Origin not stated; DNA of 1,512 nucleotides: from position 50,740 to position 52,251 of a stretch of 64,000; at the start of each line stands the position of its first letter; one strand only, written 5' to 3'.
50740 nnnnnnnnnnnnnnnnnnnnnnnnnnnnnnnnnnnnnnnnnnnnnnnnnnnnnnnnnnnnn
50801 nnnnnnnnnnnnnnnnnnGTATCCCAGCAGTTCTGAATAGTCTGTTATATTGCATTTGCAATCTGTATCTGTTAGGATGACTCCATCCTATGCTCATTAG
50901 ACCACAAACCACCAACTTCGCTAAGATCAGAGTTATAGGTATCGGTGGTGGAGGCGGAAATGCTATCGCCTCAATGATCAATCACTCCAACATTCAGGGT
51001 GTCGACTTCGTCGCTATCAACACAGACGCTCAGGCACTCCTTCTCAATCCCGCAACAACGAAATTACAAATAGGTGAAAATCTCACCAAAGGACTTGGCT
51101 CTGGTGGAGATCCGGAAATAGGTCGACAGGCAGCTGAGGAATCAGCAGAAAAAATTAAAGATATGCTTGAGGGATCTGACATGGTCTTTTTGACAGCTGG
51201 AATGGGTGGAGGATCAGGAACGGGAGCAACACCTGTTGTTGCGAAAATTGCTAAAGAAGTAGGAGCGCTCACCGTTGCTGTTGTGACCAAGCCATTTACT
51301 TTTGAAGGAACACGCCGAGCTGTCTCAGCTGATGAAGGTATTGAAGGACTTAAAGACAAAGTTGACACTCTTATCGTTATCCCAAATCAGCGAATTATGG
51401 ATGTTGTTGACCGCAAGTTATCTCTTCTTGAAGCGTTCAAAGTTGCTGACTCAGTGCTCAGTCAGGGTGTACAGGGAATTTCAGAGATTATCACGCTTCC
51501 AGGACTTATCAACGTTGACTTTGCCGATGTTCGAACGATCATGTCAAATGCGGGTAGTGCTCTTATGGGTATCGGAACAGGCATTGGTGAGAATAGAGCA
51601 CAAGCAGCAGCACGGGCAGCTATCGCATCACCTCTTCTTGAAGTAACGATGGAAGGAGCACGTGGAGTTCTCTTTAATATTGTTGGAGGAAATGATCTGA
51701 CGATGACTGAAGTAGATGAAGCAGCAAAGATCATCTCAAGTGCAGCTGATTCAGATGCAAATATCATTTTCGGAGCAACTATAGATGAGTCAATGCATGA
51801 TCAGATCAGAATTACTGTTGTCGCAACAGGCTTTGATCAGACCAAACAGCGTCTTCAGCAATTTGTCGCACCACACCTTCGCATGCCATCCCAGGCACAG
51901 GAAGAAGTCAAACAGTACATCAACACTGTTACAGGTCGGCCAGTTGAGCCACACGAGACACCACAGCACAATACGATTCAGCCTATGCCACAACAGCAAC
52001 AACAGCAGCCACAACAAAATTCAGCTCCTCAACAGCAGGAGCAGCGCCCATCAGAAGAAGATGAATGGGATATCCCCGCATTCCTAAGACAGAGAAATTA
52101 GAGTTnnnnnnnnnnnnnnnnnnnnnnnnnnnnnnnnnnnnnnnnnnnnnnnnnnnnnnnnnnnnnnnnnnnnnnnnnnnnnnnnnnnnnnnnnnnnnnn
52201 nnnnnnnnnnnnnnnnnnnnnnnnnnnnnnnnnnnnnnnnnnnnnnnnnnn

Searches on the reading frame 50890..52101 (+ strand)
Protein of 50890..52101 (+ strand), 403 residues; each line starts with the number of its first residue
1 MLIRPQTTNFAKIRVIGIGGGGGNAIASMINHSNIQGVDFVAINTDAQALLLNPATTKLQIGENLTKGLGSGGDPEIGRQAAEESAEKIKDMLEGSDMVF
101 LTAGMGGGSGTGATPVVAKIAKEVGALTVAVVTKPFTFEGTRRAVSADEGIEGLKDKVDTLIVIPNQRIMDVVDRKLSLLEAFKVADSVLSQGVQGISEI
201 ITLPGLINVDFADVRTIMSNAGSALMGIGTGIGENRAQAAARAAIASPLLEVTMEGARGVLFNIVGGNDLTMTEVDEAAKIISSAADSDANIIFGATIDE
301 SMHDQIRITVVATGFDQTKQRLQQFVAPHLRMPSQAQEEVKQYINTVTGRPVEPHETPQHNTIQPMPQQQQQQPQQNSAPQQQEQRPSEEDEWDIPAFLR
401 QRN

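Call 56: search_protein_families(library=pfam, proteins=[window:50890-52101:+], max_evalue=0.0001)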
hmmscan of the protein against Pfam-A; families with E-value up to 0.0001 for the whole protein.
window:50890-52101:+ (403 aa): 2 families
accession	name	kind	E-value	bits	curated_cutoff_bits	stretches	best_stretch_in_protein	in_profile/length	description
PF00091.31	Tubulin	-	1.2e-49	169.6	33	1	12-173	1-189/190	Tubulin/FtsZ family, GTPase domain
PF12327.13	FtsZ_C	-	6.6e-36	123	27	1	222-316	1-95/95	FtsZ family, C-terminal domain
